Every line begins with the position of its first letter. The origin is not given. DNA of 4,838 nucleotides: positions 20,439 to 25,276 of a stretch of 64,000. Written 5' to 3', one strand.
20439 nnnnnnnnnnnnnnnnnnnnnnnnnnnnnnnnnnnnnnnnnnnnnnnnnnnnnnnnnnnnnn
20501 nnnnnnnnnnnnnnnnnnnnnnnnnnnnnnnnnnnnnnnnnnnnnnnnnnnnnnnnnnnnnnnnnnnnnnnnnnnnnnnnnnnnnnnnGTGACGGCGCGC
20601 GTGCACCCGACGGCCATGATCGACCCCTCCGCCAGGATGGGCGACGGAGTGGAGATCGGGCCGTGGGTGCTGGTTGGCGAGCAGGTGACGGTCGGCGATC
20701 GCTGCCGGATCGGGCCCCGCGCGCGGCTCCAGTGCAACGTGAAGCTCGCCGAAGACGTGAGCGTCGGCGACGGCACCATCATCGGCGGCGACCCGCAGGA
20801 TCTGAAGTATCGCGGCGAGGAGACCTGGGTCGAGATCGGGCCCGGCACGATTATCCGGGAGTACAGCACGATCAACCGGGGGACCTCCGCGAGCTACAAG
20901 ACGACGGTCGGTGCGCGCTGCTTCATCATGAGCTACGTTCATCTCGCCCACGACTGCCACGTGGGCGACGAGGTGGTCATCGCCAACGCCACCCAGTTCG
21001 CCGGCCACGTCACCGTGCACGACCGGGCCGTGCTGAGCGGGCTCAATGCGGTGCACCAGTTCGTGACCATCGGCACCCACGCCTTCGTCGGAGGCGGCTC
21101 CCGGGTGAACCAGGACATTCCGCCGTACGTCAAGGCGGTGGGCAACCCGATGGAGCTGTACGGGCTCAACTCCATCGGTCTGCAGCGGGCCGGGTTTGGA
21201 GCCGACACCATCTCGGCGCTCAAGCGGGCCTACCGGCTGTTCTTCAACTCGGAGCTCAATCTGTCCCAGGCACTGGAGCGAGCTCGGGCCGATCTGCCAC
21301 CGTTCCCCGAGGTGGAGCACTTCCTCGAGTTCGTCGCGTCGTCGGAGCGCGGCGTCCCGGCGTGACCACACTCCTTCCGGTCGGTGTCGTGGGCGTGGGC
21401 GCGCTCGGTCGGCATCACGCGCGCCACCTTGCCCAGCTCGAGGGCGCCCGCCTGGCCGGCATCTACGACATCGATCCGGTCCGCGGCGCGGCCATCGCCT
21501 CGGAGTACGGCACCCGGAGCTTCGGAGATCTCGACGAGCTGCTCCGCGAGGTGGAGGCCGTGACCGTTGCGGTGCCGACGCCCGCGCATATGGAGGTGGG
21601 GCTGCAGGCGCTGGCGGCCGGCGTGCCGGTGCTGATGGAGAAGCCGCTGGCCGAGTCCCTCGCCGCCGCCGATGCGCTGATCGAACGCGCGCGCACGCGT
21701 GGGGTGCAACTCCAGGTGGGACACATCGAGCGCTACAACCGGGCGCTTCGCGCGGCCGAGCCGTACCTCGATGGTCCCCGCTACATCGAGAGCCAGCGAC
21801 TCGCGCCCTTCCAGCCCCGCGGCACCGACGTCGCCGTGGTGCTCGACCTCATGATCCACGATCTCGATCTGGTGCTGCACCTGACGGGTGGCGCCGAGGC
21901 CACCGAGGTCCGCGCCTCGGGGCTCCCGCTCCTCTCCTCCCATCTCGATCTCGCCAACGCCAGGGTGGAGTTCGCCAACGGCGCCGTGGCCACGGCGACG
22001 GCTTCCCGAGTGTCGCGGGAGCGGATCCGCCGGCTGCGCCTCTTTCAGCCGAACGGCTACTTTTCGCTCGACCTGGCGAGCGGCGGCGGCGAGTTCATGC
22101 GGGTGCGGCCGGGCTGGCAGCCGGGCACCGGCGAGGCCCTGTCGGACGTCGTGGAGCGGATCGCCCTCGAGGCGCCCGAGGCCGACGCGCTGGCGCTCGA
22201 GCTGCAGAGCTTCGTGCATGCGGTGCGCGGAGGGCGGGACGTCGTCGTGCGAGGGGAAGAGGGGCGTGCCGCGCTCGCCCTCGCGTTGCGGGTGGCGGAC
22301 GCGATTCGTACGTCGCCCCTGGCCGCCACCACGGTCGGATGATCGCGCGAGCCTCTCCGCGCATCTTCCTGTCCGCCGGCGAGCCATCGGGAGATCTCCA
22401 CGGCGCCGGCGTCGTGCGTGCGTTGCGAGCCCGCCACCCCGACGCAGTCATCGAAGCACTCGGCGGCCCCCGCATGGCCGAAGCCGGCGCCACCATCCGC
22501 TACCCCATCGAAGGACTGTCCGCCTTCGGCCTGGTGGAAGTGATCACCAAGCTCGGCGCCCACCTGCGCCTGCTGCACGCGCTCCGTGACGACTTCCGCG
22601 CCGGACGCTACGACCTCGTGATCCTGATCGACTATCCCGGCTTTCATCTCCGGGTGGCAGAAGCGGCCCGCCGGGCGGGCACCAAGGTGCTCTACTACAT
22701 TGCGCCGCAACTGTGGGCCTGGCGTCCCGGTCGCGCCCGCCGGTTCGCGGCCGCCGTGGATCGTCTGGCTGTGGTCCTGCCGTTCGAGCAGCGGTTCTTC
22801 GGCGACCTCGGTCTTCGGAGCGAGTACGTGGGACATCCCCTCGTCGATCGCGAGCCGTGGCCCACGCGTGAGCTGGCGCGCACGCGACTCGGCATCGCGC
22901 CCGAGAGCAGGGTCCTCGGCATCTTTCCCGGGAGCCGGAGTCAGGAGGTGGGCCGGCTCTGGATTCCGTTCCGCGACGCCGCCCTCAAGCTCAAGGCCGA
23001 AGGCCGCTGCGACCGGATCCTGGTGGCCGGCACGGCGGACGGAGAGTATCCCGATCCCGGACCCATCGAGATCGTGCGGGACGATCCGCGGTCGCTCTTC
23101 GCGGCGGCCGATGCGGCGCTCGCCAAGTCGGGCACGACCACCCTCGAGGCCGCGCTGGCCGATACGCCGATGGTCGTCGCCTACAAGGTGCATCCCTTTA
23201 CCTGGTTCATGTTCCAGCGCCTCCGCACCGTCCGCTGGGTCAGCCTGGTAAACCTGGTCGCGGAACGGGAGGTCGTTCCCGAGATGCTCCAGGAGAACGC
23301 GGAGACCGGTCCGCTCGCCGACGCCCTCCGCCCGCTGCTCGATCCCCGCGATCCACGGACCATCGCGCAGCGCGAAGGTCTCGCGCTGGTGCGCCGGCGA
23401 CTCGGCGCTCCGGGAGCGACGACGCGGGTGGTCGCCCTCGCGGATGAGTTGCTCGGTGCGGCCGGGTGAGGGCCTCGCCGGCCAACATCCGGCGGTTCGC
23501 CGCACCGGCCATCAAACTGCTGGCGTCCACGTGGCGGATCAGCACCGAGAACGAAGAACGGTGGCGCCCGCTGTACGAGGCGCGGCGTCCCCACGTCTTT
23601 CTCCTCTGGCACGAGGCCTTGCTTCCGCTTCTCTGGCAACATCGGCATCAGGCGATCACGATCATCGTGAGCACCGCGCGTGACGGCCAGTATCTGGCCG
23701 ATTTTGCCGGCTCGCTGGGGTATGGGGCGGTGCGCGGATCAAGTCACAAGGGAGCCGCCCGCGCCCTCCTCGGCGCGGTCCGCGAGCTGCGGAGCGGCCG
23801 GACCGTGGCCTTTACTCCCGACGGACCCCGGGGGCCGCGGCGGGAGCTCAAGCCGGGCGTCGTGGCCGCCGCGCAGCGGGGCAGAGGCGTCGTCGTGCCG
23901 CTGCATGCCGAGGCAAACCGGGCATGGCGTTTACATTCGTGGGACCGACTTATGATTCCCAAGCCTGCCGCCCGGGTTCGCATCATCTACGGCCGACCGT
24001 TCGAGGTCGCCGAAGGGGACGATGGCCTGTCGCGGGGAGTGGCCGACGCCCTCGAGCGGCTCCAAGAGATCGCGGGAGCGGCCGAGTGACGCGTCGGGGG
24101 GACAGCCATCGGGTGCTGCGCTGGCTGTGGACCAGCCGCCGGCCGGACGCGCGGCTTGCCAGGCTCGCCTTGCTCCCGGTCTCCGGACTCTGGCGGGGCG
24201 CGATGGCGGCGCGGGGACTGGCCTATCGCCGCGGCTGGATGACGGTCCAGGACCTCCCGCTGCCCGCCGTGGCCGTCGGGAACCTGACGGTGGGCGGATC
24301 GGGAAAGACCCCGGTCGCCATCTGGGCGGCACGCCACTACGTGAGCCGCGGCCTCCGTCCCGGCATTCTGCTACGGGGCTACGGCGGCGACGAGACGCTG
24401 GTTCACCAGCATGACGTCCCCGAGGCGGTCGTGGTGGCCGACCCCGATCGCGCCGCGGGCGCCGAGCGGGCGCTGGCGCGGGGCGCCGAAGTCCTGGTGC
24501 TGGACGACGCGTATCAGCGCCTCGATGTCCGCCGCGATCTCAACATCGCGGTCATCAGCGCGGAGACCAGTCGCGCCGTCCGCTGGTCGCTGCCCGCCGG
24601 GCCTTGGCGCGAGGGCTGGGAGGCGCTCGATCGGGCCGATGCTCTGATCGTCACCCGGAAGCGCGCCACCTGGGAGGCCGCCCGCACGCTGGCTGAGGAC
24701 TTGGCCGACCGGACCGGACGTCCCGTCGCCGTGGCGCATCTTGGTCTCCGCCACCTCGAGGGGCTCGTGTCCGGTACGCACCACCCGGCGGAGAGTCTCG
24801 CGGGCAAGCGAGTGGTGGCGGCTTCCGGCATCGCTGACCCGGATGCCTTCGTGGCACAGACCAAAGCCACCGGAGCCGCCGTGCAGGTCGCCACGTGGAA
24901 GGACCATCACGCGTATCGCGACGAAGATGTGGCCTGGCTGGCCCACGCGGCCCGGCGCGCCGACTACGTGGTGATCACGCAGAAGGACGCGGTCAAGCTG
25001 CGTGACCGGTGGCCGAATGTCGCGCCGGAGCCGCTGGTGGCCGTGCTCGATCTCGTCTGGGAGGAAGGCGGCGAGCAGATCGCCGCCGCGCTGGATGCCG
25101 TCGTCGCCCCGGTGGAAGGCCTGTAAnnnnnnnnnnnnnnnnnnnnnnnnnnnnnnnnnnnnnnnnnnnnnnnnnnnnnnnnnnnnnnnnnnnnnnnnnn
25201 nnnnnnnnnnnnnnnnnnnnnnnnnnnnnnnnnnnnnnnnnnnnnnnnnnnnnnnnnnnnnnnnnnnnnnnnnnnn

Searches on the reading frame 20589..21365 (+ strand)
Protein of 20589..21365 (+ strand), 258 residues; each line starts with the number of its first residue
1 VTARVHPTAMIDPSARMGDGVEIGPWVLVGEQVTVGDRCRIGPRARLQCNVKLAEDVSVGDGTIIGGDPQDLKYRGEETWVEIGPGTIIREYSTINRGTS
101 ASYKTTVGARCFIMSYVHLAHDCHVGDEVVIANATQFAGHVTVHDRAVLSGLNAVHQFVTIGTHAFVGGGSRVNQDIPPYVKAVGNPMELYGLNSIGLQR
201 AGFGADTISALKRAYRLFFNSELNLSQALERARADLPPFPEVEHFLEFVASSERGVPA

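Call 15: search_protein_families(library=pfam, proteins=[window:20589-21365:+], max_evalue=0.0001)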
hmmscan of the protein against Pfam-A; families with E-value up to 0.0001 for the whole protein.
window:20589-21365:+ (258 aa): 4 families
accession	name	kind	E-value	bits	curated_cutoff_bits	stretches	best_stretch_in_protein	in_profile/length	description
PF13720.11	Acetyltransf_11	-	4.9e-28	97.8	24.5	1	176-256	1-81/82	Udp N-acetylglucosamine O-acyltransferase; Domain 2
PF00132.30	Hexapep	-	5.3e-28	96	27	3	15-47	2-34/36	Bacterial transferase hexapeptide (six repeats)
PF25087.1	GMPPB_C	-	3.8e-09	36.6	39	0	81-155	23-95/110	GMPPB C-terminal domain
PF25084.1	LbH_EIF2B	-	1.2e-08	35.4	54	0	89-151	12-72/105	EIF2B subunit epsilon LbH domain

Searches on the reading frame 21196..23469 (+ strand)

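Call 15: search_protein_families(library=pfam, proteins=[window:21196-23469:+], max_evalue=0.0001)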
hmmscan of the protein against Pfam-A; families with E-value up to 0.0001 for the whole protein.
window:21196-23469:+ (757 aa): 1 family
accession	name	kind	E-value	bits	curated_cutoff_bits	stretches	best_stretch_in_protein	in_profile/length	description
PF02684.21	LpxB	-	4.1e-86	289.6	22.6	1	390-717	1-341/374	Lipid-A-disaccharide synthetase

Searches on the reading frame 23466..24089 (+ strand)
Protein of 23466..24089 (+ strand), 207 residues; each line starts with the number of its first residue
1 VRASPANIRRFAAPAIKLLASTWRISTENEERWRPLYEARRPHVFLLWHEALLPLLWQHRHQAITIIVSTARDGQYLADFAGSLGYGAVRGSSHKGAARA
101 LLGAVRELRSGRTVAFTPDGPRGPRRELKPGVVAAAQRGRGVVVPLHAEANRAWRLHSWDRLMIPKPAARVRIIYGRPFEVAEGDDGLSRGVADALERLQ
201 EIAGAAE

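Call 15: search_protein_families(library=pfam, proteins=[window:23466-24089:+], max_evalue=0.0001)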
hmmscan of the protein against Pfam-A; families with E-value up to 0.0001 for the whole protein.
window:23466-24089:+ (207 aa): 1 family
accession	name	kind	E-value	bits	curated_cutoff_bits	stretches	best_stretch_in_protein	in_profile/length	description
PF04028.18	DUF374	-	3.5e-25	87.8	26.8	1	57-125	1-69/69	Domain of unknown function (DUF374)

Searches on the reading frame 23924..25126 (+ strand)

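Call 15: search_protein_families(library=pfam, proteins=[window:23924-25126:+], max_evalue=0.0001)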
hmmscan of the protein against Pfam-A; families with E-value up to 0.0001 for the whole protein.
window:23924-25126:+ (400 aa): 1 family
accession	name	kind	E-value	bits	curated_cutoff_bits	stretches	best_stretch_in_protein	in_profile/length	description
PF02606.20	LpxK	-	1.8e-63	215.1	27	2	155-376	96-309/328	Tetraacyldisaccharide-1-P 4'-kinase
